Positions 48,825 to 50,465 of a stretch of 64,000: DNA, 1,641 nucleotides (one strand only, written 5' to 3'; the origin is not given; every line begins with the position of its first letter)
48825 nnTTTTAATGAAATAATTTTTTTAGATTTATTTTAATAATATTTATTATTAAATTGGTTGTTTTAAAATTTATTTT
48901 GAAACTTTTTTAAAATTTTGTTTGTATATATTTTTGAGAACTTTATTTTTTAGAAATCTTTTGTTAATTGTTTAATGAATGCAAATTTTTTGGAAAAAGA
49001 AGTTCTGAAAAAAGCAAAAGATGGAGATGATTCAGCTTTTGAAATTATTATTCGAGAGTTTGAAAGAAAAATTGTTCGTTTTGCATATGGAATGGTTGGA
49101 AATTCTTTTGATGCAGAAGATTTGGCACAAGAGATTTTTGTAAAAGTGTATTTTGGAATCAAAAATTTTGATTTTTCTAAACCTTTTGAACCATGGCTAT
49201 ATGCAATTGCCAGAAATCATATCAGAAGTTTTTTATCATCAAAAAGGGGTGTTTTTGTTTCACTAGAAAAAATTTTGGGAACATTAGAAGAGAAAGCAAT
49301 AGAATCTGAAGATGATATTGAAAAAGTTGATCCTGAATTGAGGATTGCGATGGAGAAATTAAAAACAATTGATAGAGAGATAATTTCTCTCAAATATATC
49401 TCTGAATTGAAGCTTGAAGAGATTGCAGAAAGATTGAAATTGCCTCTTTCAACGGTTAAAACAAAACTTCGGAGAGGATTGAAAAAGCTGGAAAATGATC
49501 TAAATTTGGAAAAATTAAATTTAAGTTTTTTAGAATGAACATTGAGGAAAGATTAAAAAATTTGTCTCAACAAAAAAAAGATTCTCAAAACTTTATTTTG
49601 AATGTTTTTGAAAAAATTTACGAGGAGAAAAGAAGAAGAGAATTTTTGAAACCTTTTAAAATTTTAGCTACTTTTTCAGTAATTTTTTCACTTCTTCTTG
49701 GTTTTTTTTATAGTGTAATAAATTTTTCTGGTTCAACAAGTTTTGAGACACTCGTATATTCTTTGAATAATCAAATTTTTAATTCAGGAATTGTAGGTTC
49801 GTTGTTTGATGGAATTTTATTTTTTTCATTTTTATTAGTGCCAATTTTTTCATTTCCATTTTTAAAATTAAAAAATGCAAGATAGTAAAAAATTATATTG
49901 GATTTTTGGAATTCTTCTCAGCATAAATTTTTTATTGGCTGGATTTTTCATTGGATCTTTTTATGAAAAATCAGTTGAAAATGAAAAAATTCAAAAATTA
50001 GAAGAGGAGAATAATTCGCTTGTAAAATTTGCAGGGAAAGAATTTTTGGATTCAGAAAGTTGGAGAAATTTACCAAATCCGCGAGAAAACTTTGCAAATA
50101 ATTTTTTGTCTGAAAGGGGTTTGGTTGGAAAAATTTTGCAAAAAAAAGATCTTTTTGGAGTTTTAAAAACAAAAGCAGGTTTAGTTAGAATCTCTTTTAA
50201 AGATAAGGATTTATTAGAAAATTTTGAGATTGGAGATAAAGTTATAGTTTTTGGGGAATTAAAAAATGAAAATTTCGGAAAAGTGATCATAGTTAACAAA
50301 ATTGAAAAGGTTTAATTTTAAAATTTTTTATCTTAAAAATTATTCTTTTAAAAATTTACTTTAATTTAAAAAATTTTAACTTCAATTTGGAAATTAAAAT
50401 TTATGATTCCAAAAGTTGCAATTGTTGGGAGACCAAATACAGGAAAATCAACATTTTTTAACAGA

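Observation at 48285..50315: ECF sigma / anti-sigma operon headed by the (TC)7 promoter element: candidate small regulon that may be switchable by repeat length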

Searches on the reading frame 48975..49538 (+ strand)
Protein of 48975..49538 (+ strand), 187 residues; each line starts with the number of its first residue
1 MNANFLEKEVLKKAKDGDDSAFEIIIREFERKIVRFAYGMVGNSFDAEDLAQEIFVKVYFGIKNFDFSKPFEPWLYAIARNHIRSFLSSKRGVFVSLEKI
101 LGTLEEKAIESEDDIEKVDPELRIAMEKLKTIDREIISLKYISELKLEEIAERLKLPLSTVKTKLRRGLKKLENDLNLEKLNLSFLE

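Call 10: search_protein_families(library=pfam, proteins=[window:48975-49538:+], max_evalue=0.01)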
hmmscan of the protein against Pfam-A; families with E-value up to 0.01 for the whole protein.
window:48975-49538:+ (187 aa): 5 families
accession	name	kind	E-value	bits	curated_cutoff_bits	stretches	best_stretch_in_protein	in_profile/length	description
PF04542.20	Sigma70_r2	-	5e-17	61.9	24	1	26-91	2-69/71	Sigma-70 region 2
PF08281.18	Sigma70_r4_2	-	6.9e-13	48.5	25.7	1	125-172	7-54/54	Sigma-70, region 4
PF04545.22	Sigma70_r4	-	1e-10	41.4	24.1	1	125-172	1-48/50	Sigma-70, region 4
PF12645.13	HTH_16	-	4e-06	27.3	22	1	9-66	2-65/65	Helix-turn-helix domain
PF07638.17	Sigma70_ECF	-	1.3e-05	25.6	21.1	1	10-174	7-181/185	ECF sigma factor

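Call 29: find_homologous_proteins(query=window:48975-49538:+, max_evalue=0.00001)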
Query window:48975-49538:+ (187 aa): 17 proteins with E <= 0.00001 among 388 candidates.
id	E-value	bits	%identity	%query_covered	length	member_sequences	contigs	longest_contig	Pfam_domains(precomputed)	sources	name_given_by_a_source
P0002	9.8e-111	385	100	100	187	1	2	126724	PF07638.18,PF04545.23,PF04542.21,PF12645.14,PF08281.19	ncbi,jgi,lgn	-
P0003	4.0e-20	90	35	88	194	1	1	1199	PF04545.23,PF04542.21,PF08281.19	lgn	-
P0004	4.9e-20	90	35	88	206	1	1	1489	PF04545.23,PF04542.21,PF08281.19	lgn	-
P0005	7.9e-19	86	35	89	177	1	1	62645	PF04545.23,PF04542.21,PF08281.19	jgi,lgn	jgi:RNA polymerase sigma-70 factor (ECF subfamily)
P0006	7.9e-19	86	34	88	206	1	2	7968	PF04545.23,PF04542.21,PF08281.19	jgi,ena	-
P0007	1.5e-18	85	36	84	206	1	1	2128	PF04545.23,PF04542.21,PF08281.19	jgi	jgi:RNA polymerase sigma-70 factor, ECF subfamily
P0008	2.8e-18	84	35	93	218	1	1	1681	PF04545.23,PF04542.21,PF12645.14,PF08281.19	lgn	-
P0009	3.3e-18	84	34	91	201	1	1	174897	PF04545.23,PF04542.21,PF08281.19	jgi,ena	-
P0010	3.4e-18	84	33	91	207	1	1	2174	PF04545.23,PF04542.21,PF08281.19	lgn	-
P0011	1.0e-16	79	33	94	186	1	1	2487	PF07638.18,PF04545.23,PF04542.21,PF08281.19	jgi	-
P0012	4.5e-15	74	37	73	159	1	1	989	PF04545.23,PF04542.21,PF08281.19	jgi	jgi:RNA polymerase sigma-70 factor (ECF subfamily)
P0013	2.6e-11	62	31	83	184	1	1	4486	PF04545.23,PF04542.21,PF08281.19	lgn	-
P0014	3.0e-11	61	33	90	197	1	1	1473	PF13412.13,PF07638.18,PF04545.23,PF04542.21,PF08281.19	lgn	-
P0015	7.0e-11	60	33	87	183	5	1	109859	PF04545.23,PF04542.21,PF08281.19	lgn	-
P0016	1.1e-10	60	31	89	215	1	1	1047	PF22233.3,PF04545.23,PF04542.21,PF08281.19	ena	-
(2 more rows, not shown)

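Call 61: search_protein_families(library=ncbifam, proteins=[window:48975-49538:+], max_evalue=0.01)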
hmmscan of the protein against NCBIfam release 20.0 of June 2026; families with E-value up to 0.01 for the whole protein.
window:48975-49538:+ (187 aa): 98 families (the best 25 are shown)
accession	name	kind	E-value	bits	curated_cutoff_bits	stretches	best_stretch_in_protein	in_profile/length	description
TIGR02948.1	SigW_bacill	equivalog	1.3e-28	100.4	243.1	1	6-175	4-183/187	RNA polymerase sigma factor SigW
NF007223.0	PRK09641.1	equivalog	2.1e-28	99.4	209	1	6-176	4-184/187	RNA polymerase sigma factor SigW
TIGR02937.1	sigma70-ECF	superfamily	5.6e-28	97.6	42.9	1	21-174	2-163/165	sigma-70 family RNA polymerase sigma factor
NF009195.0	PRK12543.1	subfamily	9.5e-27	93.7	197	1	5-180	5-182/192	RNA polymerase sigma factor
TIGR02952.1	Sig70_famx2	equivalog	2.3e-25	89.4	206.45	1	11-174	2-168/170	ECF subfamily RNA polymerase sigma factor, BldN family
NF007222.0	PRK09640.1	equivalog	4.1e-25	88.4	194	1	20-176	26-182/188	RNA polymerase sigma factor SigX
TIGR02989.1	Sig-70_gvs1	subfamily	1.3e-23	83.7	124.55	1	21-173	2-155/158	RNA polymerase sigma-70 factor, Rhodopirellula/Verrucomicrobium family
NF006930.0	PRK09415.1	subfamily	1.4e-23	83.6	198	1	18-177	14-176/179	RNA polymerase factor sigma C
NF009166.1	PRK12513.1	equivalog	2.4e-23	82.8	206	1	9-180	11-190/193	RNA polymerase sigma factor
TIGR02950.1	SigM_subfam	subfamily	3e-23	82.4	147.95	1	23-175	3-157/159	RNA polymerase sigma factor, SigM family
TIGR02985.1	Sig70_bacteroi1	subfamily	3.7e-23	82.5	126.4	1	21-176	2-162/162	RNA polymerase sigma-70 factor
TIGR02954.1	Sig70_famx3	hypoth_equivalog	4.1e-23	82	188.5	1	8-177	4-168/170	RNA polymerase sigma-70 factor, TIGR02954 family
NF009172.0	PRK12519.1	subfamily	3.1e-22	79.1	222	1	8-177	17-190/194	RNA polymerase sigma factor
NF053879.1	RNAPolSigSigVBac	equivalog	9.9e-21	74.1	190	1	24-179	8-158/160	RNA polymerase sigma factor SigV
TIGR02983.1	SigE-fam_strep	subfamily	1.7e-20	73.5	141.55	1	18-178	4-160/162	SigE family RNA polymerase sigma factor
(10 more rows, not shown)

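Call 85: find_encoding_contigs(protein=P0005, flank=3000, max_places=2)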
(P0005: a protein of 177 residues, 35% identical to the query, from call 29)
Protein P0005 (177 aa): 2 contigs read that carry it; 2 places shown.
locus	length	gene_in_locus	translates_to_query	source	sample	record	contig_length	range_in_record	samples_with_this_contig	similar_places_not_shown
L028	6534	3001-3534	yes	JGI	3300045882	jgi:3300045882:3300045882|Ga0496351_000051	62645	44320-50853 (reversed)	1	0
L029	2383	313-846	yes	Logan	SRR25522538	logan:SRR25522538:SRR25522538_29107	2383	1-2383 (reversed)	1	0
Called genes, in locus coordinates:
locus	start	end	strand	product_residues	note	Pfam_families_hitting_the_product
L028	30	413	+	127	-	PF03091:CutA1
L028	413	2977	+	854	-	PF00690:Cation_ATPase_N, PF00122:E1-E2_ATPase, PF12710:HAD (faint), PF00702:Hydrolase, PF13246:Cation_ATPase, PF08282:Hydrolase_3 (faint), PF00689:Cation_ATPase_C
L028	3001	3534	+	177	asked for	PF04542:Sigma70_r2, PF08281:Sigma70_r4_2, PF04545:Sigma70_r4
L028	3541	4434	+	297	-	PF00188:CAP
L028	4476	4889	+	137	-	-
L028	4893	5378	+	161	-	-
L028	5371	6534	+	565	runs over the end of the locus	PF25984:BSH_YknX (faint), PF00364:Biotin_lipoyl (faint), PF25917:BSH_RND, PF25973:BSH_CzcB (faint), PF25954:Beta-barrel_RND_2, PF25990:Beta-barrel_YknX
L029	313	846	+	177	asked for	PF04542:Sigma70_r2, PF08281:Sigma70_r4_2, PF04545:Sigma70_r4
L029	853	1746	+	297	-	PF00188:CAP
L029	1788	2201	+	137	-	-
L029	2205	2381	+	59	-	?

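Call 86: find_encoding_contigs(protein=P0009, flank=3000, max_places=2)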
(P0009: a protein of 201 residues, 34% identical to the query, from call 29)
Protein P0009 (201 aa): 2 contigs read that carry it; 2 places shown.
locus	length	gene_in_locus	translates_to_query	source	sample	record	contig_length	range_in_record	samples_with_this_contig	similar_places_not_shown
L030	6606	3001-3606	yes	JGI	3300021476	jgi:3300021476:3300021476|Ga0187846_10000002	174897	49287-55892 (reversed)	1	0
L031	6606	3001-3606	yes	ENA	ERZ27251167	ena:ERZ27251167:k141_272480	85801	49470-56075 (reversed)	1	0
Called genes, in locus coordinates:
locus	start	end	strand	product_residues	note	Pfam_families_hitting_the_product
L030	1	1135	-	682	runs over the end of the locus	PF00512:HisKA, PF02518:HATPase_c, PF14501:HATPase_c_5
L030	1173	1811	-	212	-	PF00075:RNase_H, PF13456:RVT_3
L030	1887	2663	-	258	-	PF24481:CT398_CC, PF02591:Zn_ribbon_9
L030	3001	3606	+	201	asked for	PF04542:Sigma70_r2, PF08281:Sigma70_r4_2, PF04545:Sigma70_r4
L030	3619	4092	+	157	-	PF13490:zf-HC2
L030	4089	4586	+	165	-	PF17032:Zn_ribbon_15 (faint), PF12773:DZR, PF24460:DUF7575 (faint), PF24463:DUF7577 (faint), PF13240:Zn_Ribbon_1 (weak), PF13248:Zn_ribbon_3 (weak)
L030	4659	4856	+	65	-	PF01361:Tautomerase, PF14552:Tautomerase_2 (weak)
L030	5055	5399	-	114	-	PF19762:DUF6249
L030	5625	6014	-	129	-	-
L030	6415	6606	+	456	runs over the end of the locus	PF00675:Peptidase_M16, PF05193:Peptidase_M16_C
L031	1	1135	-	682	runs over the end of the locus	PF00512:HisKA, PF02518:HATPase_c, PF14501:HATPase_c_5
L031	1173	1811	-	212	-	PF00075:RNase_H, PF13456:RVT_3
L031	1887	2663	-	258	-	PF24481:CT398_CC, PF02591:Zn_ribbon_9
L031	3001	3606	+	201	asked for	PF04542:Sigma70_r2, PF08281:Sigma70_r4_2, PF04545:Sigma70_r4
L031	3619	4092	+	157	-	PF13490:zf-HC2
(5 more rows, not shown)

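Call 87: find_encoding_contigs(protein=P0015, flank=3000, max_places=2)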
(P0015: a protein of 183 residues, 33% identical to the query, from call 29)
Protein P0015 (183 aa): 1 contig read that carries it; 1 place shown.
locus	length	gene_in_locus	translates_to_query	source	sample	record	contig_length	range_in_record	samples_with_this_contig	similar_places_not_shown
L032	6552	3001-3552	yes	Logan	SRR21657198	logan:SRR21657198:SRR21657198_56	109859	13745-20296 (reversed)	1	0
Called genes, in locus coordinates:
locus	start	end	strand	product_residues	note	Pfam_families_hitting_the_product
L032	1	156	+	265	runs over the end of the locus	PF06452:CBM9_1 (faint)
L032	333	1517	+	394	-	PF01047:MarR (weak), PF12802:MarR_2 (weak), PF13412:HTH_24, PF01869:BcrAD_BadFG (faint), PF00480:ROK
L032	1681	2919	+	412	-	PF00924:MS_channel_2nd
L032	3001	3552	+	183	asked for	PF04542:Sigma70_r2 (weak), PF08281:Sigma70_r4_2 (weak), PF04545:Sigma70_r4 (faint)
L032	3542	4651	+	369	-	-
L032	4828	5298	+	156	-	PF12867:DinB_2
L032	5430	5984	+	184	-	PF07638:Sigma70_ECF (weak), PF04542:Sigma70_r2, PF08281:Sigma70_r4_2, PF04545:Sigma70_r4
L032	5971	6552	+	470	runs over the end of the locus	-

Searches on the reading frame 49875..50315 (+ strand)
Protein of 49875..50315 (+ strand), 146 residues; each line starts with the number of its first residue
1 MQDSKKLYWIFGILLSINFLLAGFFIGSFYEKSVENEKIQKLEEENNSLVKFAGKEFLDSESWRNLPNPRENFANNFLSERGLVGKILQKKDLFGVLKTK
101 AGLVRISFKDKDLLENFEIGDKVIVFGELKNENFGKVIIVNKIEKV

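Call 10: search_protein_families(library=pfam, proteins=[window:49875-50315:+], max_evalue=0.01)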
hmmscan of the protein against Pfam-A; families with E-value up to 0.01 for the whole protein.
window:49875-50315:+ (146 aa): 1 family
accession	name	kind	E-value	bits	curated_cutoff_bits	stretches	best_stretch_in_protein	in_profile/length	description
PF01336.31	tRNA_anti-codon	-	0.00019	21.8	27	1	85-145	5-74/75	OB-fold nucleic acid binding domain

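Call 61: search_protein_families(library=ncbifam, proteins=[window:49875-50315:+], max_evalue=0.01)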
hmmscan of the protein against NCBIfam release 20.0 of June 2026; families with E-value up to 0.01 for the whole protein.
window:49875-50315:+ (146 aa): 0 families
